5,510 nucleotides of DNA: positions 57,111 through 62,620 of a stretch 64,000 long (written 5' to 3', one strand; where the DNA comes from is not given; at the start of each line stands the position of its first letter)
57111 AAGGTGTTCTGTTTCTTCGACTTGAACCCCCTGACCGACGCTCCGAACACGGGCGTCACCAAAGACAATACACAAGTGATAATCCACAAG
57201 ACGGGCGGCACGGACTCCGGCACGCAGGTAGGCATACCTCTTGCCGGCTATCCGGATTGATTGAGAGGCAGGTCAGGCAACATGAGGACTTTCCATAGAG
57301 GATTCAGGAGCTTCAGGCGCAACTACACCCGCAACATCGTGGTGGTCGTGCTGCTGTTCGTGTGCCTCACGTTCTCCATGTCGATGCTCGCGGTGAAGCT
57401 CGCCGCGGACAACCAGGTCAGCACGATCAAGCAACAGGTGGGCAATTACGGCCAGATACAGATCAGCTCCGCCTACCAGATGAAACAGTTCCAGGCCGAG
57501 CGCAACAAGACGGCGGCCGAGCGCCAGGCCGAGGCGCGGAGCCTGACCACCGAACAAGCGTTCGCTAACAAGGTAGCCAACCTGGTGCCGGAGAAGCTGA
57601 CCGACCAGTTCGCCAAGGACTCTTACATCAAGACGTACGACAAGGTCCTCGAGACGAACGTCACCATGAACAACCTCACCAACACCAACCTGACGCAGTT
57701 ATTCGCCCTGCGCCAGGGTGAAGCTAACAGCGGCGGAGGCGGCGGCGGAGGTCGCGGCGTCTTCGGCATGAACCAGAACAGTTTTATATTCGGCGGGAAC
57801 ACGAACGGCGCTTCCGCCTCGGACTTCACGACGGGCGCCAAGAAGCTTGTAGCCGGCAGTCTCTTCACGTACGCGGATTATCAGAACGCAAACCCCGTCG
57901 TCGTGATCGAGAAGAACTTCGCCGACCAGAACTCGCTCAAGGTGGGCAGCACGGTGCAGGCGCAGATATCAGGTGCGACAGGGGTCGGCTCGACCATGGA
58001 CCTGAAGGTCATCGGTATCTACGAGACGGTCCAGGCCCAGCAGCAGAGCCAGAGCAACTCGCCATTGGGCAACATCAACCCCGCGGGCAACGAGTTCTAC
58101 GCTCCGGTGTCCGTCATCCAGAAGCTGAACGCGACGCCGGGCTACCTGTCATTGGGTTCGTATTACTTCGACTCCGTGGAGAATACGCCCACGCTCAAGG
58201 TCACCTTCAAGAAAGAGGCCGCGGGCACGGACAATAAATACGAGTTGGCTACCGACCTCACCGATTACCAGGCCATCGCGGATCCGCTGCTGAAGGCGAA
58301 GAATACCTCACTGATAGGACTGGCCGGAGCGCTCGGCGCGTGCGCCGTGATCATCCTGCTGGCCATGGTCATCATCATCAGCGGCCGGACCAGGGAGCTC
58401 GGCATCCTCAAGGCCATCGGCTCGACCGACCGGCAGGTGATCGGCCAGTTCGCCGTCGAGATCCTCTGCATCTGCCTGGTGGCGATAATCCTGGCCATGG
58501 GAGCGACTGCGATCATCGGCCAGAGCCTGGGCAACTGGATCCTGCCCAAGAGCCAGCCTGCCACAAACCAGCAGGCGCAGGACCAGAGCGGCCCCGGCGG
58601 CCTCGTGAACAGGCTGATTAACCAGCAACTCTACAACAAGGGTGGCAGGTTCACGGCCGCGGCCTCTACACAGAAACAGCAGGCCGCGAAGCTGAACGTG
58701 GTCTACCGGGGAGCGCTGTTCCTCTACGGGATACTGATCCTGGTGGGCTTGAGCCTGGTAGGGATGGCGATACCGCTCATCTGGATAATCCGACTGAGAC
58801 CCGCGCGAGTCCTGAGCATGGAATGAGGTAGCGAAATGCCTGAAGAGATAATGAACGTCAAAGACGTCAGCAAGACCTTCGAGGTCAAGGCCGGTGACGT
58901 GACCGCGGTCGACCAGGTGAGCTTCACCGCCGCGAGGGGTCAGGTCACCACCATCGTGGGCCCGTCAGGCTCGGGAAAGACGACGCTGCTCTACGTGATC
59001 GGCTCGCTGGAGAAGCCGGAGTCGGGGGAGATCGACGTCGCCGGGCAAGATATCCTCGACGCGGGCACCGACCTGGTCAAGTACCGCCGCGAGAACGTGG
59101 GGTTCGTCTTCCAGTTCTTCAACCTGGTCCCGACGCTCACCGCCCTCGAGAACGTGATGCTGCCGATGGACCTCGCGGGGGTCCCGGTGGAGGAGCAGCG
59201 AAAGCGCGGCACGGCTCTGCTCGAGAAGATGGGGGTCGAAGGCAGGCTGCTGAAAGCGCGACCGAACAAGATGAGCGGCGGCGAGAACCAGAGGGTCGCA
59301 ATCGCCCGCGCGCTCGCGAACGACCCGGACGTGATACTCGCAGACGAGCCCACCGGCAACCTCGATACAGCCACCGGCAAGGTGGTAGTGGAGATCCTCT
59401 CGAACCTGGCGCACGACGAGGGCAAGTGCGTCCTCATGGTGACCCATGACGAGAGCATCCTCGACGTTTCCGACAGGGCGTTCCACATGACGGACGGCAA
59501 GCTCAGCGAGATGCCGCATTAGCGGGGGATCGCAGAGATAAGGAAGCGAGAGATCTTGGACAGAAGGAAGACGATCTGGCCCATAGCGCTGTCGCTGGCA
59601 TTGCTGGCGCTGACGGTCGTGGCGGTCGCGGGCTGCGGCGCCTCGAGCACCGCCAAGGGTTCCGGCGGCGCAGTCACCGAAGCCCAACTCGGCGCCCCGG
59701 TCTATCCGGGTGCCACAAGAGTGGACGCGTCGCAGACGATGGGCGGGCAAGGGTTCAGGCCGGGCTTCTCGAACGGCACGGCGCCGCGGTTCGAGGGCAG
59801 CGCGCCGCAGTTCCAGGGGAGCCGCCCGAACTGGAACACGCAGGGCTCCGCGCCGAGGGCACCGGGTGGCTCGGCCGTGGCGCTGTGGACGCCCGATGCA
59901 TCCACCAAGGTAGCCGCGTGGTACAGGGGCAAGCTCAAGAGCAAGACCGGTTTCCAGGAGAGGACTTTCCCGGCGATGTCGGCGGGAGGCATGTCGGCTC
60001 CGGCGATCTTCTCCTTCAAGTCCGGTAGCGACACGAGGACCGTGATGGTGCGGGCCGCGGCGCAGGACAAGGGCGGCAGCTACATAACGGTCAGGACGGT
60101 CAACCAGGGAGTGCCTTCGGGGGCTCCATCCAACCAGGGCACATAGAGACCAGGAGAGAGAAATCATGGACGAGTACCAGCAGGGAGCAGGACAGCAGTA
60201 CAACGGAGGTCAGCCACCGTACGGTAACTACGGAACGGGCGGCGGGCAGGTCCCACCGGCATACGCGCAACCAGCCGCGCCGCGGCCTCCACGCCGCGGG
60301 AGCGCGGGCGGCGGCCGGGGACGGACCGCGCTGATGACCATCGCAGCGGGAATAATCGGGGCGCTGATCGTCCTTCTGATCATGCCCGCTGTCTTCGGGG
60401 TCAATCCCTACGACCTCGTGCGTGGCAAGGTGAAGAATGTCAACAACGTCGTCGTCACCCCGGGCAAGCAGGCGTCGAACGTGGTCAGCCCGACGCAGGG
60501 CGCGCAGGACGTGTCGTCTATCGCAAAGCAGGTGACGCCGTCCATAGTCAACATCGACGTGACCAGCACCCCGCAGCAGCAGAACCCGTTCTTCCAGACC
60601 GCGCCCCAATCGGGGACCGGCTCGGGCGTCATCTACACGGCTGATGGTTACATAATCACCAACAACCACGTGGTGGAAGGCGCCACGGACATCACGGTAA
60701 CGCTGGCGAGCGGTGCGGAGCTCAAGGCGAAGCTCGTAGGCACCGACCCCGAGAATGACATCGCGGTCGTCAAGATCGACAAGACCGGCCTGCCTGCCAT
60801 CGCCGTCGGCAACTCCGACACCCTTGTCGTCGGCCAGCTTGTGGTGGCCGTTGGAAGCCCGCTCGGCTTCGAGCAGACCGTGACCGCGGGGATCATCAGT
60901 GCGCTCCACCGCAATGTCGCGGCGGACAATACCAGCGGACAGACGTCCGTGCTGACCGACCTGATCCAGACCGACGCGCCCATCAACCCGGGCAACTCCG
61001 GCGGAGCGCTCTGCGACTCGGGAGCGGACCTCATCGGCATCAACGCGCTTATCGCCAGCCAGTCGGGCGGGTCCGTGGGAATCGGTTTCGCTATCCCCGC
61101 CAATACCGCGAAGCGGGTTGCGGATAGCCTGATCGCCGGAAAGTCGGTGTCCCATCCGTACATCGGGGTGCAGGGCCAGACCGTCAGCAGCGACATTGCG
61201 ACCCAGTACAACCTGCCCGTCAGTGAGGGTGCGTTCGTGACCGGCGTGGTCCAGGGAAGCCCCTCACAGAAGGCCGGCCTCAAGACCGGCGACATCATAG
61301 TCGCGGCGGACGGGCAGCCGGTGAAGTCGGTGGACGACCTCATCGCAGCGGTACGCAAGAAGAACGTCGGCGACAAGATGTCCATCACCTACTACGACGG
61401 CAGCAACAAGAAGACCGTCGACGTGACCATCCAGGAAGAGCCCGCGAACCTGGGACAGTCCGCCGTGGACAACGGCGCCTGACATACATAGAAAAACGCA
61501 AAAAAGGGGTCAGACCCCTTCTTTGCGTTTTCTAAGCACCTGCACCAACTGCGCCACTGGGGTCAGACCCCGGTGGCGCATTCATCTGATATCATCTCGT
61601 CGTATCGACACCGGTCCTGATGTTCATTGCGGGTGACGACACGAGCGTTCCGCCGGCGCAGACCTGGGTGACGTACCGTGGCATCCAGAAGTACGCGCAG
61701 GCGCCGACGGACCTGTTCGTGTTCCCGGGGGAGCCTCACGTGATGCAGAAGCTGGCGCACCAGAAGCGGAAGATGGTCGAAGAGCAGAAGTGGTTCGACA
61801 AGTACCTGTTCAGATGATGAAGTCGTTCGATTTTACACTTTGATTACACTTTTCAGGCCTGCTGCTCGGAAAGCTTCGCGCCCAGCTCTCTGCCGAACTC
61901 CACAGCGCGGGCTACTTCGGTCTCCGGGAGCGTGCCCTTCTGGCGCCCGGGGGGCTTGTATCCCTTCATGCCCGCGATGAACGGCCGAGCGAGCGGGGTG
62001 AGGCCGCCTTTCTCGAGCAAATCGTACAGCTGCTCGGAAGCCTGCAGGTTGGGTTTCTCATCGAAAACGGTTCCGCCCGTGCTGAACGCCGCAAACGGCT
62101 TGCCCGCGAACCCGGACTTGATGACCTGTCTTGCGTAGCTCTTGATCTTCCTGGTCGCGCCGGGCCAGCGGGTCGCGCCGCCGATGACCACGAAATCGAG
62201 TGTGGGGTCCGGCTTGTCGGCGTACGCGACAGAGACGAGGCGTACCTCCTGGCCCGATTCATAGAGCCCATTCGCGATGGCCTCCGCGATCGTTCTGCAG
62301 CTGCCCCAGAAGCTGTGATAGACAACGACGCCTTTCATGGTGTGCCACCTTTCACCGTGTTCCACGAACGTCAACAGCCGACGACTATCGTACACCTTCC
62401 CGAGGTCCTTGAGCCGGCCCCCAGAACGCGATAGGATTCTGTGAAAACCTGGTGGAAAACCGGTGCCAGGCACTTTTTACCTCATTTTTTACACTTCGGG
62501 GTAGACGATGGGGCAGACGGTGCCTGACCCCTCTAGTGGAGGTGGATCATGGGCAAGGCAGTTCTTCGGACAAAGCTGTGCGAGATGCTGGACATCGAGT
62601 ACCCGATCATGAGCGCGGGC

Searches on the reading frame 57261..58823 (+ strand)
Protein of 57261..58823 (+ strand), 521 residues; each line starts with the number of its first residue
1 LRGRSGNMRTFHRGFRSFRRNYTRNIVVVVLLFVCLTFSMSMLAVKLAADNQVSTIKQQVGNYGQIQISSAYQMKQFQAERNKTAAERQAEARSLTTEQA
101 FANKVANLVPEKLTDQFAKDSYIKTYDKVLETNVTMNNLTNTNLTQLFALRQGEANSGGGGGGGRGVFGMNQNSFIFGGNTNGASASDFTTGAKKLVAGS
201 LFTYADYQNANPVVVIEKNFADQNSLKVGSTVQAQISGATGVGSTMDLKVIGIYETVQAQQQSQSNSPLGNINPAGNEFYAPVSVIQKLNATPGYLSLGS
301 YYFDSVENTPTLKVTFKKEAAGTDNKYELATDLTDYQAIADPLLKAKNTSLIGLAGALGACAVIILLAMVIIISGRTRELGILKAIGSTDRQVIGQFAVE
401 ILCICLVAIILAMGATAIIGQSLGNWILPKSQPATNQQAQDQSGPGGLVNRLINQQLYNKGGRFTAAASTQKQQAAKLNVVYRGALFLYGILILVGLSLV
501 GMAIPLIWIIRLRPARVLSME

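Call 27: search_protein_families(library=pfam, proteins=[window:57261-58823:+], max_evalue=0.0001)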
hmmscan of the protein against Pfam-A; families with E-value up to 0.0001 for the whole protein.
window:57261-58823:+ (521 aa): 2 families
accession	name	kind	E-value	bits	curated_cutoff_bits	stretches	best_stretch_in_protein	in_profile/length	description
PF02687.27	FtsX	-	5.8e-13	49.4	25.5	1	354-512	4-118/120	FtsX-like permease C-terminal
PF12704.14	MacB_PCD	-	5.4e-06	27.3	27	1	179-288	88-178/207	MacB-like periplasmic core domain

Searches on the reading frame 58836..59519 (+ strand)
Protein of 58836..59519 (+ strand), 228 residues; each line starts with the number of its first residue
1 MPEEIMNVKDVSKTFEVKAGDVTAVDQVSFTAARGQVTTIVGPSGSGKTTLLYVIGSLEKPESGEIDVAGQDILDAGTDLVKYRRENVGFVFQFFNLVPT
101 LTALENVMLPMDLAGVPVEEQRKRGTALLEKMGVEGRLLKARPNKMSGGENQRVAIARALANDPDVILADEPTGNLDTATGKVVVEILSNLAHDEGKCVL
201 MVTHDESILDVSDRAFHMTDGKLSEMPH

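Call 27: search_protein_families(library=pfam, proteins=[window:58836-59519:+], max_evalue=0.0001)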
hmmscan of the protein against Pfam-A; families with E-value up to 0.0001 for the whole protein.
window:58836-59519:+ (228 aa): 3 families
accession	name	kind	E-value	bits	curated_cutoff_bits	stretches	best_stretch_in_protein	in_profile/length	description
PF00005.33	ABC_tran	-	1.2e-35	123.6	25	1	26-173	2-136/137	ABC transporter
PF13304.12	AAA_21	-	2.3e-05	25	27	0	37-58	1-22/304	AAA domain, putative AbiEii toxin, Type IV TA system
PF02463.25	SMC_N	-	3e-05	24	40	0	34-55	23-44/220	RecF/RecN/SMC N terminal domain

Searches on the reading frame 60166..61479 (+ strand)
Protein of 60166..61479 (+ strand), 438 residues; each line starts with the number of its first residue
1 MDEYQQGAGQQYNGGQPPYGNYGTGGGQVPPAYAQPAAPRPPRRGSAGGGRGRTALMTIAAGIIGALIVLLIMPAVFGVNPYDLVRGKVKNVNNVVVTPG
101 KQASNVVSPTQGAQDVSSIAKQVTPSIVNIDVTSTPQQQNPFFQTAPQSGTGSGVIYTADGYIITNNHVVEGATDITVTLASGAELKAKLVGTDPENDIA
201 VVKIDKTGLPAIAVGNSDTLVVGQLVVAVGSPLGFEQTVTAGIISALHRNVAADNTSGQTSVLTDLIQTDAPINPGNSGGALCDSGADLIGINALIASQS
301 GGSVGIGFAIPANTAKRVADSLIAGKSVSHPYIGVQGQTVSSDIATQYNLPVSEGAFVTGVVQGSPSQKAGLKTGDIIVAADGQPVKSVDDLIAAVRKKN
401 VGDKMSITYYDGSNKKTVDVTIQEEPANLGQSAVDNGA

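Call 28: search_protein_families(library=pfam, proteins=[window:60166-61479:+], max_evalue=0.0001)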
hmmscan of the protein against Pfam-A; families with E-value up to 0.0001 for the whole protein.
window:60166-61479:+ (438 aa): 5 families
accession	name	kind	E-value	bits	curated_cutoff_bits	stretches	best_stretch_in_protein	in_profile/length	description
PF13365.12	Trypsin_2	-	7.9e-33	114.7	27.6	1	152-292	1-144/144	Trypsin-like peptidase domain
PF13180.12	PDZ_2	-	1e-16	61.4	27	1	331-422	1-80/80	PDZ domain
PF00089.32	Trypsin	-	7.2e-15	55.8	20.6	1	136-316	6-217/220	Trypsin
PF17820.7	PDZ_6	-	4.8e-12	45.9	27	1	357-408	1-51/54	PDZ domain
PF00595.29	PDZ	-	4.2e-09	37.1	23.2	1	330-407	9-78/81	PDZ domain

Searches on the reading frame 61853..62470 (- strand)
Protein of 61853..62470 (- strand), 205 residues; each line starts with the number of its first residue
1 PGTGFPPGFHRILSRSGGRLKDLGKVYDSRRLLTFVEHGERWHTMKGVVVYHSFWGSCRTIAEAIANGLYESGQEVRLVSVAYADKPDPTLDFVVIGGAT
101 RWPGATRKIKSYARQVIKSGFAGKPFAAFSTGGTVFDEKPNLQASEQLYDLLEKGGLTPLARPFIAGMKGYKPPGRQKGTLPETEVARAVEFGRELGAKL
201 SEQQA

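Call 28: search_protein_families(library=pfam, proteins=[window:61853-62470:-], max_evalue=0.0001)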
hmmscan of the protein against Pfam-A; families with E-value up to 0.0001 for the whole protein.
window:61853-62470:- (205 aa): 2 families
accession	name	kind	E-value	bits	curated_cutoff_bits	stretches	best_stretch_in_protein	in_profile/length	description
PF12724.12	Flavodoxin_5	-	2.6e-06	28.3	27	1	48-147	1-99/145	Flavodoxin domain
PF00258.30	Flavodoxin_1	-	7.2e-05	23.4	25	0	49-132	1-95/143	Flavodoxin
